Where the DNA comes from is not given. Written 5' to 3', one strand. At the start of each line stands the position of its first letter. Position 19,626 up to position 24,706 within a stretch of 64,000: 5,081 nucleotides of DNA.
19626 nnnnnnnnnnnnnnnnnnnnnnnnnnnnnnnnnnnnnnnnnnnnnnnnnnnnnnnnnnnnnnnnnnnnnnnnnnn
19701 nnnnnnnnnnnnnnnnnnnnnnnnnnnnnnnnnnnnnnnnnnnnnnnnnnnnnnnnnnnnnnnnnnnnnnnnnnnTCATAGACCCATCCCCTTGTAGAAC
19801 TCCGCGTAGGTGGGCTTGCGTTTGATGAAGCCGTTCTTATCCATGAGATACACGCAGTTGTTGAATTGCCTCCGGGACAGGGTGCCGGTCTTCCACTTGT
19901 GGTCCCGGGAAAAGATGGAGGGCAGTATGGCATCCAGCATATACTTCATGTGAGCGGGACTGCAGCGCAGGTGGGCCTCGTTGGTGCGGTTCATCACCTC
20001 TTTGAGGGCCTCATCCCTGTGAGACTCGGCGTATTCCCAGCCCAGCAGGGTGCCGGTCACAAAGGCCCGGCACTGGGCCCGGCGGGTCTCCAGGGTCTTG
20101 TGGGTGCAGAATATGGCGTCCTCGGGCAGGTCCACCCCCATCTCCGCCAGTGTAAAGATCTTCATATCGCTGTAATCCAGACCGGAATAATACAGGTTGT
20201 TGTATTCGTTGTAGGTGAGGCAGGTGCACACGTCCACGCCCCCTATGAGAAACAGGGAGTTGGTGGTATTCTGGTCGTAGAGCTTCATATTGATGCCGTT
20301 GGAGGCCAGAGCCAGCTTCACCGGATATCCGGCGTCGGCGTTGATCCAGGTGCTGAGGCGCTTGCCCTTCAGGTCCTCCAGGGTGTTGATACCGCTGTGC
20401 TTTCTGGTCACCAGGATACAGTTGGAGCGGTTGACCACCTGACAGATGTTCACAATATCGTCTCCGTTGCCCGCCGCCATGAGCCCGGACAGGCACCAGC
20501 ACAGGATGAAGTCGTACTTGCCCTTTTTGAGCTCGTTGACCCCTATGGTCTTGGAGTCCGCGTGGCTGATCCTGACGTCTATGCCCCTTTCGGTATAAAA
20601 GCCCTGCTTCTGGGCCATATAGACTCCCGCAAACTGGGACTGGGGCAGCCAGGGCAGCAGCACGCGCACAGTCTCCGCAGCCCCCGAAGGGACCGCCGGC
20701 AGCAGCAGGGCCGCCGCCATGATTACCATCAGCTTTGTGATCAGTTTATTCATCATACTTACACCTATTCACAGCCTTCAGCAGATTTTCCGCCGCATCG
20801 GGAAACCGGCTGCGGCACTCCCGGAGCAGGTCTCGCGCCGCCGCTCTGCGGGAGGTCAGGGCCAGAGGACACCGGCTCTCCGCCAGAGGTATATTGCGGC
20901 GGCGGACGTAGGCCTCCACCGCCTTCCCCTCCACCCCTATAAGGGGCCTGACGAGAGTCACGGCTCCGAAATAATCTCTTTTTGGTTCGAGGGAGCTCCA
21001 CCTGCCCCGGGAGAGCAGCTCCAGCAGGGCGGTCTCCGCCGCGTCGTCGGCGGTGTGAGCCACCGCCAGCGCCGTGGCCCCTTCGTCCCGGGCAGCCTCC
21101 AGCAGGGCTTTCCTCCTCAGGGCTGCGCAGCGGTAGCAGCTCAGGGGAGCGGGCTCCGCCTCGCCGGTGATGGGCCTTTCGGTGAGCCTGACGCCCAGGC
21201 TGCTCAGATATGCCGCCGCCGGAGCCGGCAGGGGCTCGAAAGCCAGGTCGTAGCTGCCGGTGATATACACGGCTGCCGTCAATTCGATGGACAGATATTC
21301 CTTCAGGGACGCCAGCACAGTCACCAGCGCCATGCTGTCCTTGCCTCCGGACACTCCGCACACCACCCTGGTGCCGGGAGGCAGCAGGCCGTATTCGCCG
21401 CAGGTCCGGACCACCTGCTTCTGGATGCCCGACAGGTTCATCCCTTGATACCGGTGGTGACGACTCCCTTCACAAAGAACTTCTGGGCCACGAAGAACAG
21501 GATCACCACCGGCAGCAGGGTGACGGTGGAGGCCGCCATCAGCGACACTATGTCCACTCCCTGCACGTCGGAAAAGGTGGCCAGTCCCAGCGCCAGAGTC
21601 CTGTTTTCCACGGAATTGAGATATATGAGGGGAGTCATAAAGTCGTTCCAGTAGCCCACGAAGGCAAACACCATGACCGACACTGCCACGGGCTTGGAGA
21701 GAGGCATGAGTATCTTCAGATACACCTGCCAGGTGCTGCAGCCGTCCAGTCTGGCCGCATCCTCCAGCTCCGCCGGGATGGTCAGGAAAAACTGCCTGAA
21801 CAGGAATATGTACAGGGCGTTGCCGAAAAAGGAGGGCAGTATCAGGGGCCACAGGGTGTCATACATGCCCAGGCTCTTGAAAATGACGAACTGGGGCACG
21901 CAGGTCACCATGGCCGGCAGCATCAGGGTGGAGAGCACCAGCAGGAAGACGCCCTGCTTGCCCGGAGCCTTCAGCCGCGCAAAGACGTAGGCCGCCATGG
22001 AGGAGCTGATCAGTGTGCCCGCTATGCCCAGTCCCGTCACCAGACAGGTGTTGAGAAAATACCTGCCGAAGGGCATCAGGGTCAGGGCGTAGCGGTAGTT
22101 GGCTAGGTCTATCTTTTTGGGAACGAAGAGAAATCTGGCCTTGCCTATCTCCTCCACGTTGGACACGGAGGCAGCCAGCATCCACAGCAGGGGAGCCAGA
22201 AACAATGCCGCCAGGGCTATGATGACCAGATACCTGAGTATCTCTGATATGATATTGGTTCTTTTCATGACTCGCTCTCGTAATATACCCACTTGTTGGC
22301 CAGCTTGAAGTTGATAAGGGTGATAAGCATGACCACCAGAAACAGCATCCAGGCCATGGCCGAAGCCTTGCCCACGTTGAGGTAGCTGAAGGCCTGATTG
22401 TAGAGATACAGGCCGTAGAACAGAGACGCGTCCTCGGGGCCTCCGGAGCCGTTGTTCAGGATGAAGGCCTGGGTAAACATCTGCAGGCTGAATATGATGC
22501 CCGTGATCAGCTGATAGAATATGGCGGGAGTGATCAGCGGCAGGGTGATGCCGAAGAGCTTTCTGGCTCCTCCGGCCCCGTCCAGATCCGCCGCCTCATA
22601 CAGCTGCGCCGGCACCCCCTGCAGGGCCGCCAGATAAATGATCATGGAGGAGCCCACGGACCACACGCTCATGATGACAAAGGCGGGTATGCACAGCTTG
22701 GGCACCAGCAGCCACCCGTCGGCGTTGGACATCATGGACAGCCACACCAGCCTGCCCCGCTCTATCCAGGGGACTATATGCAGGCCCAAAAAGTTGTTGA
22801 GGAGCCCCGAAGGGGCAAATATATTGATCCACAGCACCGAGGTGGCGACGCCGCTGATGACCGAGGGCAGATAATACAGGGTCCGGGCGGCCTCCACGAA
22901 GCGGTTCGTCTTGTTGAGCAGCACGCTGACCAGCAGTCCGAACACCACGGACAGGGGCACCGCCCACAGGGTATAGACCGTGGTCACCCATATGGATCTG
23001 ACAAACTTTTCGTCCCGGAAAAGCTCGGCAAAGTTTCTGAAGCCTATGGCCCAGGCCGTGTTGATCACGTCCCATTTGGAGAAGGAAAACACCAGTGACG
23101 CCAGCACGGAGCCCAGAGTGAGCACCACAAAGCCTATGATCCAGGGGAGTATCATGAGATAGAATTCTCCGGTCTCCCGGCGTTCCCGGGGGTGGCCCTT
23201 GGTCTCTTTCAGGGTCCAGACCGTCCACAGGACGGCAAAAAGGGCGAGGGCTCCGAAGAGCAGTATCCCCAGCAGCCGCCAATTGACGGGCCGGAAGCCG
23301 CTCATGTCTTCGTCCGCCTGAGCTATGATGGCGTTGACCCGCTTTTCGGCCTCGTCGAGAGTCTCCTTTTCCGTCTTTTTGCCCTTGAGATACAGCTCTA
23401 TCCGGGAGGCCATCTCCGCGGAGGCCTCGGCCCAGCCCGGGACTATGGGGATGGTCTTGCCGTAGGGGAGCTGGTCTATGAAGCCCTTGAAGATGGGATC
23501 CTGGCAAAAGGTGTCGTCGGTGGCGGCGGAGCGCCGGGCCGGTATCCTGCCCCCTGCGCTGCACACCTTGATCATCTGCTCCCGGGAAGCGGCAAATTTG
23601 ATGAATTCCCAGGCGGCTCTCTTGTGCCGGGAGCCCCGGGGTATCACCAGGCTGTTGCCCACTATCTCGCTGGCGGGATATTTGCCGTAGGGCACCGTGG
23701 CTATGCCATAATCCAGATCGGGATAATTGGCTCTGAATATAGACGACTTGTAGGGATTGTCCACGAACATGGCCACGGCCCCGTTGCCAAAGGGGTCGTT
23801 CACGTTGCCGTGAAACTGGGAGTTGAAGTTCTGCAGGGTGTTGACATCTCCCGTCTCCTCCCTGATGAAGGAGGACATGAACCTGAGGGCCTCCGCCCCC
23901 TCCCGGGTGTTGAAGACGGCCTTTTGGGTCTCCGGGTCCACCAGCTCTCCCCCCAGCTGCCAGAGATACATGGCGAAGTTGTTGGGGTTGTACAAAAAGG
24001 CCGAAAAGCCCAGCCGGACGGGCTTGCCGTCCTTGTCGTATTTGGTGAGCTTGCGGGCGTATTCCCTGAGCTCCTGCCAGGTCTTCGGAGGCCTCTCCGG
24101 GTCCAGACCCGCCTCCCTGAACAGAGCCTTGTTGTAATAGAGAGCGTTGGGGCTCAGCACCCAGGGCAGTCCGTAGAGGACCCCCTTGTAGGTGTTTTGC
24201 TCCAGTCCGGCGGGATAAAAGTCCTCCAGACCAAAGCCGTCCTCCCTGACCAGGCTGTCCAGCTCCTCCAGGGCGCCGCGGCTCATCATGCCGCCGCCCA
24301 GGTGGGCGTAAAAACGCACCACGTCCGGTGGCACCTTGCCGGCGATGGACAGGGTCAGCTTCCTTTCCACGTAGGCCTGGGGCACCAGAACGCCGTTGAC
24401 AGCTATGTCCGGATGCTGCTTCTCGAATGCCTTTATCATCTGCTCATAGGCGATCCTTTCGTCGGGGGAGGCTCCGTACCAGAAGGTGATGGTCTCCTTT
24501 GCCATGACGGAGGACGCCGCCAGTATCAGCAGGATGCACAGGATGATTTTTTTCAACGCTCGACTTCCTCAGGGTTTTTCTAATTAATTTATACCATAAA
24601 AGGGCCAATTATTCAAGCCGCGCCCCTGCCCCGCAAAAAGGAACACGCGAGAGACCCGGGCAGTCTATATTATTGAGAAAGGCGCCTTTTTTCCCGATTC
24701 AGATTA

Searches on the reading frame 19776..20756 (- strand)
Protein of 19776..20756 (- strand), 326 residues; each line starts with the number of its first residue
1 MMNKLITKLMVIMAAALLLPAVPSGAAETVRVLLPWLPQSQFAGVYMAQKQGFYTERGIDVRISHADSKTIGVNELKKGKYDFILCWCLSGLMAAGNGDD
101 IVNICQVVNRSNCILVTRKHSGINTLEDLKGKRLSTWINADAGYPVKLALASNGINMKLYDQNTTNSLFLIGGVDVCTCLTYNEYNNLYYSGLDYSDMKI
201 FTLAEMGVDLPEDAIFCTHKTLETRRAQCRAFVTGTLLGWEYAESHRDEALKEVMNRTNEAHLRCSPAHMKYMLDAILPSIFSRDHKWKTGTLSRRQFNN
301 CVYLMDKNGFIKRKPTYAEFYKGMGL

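Call 51: search_protein_families(library=pfam, proteins=[window:19776-20756:-], max_evalue=0.00001)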
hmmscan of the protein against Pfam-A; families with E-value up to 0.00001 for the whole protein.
window:19776-20756:- (326 aa): 3 families
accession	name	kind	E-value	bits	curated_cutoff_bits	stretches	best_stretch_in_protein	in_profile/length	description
PF09084.16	NMT1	-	9.6e-33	114.3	20.5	1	40-250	2-216/216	NMT1/THI5 like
PF13379.11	NMT1_2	-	4.2e-07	30.5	24.7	1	26-152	2-130/252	NMT1-like family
PF12974.12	Phosphonate-bd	-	1.4e-06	28.3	27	1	57-158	27-134/242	ABC transporter, phosphonate, periplasmic substrate-binding protein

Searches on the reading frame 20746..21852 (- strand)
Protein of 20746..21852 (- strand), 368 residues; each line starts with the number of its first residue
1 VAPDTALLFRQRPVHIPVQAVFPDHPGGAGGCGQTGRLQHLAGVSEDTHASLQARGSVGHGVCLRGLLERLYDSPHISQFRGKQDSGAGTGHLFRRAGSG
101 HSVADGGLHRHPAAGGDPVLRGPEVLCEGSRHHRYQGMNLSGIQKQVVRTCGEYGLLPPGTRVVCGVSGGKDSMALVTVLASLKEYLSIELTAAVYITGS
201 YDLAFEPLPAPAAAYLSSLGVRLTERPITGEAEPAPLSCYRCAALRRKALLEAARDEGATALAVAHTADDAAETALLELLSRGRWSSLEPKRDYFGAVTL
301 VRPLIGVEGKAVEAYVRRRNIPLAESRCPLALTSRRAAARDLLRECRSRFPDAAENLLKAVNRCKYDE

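Call 51: search_protein_families(library=pfam, proteins=[window:20746-21852:-], max_evalue=0.00001)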
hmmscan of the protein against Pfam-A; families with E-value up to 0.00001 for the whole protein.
window:20746-21852:- (368 aa): 1 family
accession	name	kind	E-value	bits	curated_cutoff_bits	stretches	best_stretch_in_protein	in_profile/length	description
PF01171.26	ATP_bind_3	-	1.8e-15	57.6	27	1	163-325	2-165/182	PP-loop family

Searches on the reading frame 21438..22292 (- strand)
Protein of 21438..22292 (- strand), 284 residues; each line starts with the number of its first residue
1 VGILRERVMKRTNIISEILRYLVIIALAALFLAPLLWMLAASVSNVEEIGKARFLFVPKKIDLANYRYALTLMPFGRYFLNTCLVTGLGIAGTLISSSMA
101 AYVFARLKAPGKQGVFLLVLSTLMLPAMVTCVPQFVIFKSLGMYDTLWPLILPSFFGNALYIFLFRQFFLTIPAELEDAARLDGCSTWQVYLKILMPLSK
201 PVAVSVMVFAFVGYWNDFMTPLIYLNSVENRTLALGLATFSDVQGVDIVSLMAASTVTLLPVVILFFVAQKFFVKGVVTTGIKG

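Call 51: search_protein_families(library=pfam, proteins=[window:21438-22292:-], max_evalue=0.00001)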
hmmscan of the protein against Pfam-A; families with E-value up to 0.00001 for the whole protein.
window:21438-22292:- (284 aa): 1 family
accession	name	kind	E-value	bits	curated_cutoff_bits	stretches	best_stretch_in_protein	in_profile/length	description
PF00528.27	BPD_transp_1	-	8.7e-18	65.1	26.4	1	97-277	6-182/184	Binding-protein-dependent transport system inner membrane component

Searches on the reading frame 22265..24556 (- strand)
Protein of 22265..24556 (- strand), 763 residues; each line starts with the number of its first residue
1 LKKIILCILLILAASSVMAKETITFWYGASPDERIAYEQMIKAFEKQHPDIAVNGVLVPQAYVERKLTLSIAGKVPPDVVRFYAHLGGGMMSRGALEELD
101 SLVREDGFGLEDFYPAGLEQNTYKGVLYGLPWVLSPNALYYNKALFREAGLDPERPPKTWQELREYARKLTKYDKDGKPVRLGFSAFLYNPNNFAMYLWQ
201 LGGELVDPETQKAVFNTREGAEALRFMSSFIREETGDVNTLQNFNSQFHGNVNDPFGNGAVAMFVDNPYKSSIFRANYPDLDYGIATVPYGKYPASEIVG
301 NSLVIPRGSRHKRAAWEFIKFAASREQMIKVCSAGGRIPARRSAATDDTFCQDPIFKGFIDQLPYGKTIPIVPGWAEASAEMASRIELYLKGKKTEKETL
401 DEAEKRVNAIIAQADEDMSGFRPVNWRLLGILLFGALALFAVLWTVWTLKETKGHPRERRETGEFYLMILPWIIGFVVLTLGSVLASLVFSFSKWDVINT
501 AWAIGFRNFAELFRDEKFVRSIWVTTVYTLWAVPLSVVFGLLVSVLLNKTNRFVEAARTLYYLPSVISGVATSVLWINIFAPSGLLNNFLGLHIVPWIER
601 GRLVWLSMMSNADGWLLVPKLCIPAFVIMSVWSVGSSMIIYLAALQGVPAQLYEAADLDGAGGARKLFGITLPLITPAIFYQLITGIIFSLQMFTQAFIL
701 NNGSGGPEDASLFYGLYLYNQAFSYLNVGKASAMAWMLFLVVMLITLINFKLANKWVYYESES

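Call 51: search_protein_families(library=pfam, proteins=[window:22265-24556:-], max_evalue=0.00001)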
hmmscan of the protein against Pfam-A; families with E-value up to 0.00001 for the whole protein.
window:22265-24556:- (763 aa): 3 families
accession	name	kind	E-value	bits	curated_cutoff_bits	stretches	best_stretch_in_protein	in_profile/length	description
PF01547.30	SBP_bac_1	-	4.7e-43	148.8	26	1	32-328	3-306/307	Bacterial extracellular solute-binding protein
PF13416.11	SBP_bac_8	-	5.6e-40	138.3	27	1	39-357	1-278/279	Bacterial extracellular solute-binding protein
PF00528.27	BPD_transp_1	-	2.9e-08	34.1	26.4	1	515-748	12-170/184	Binding-protein-dependent transport system inner membrane component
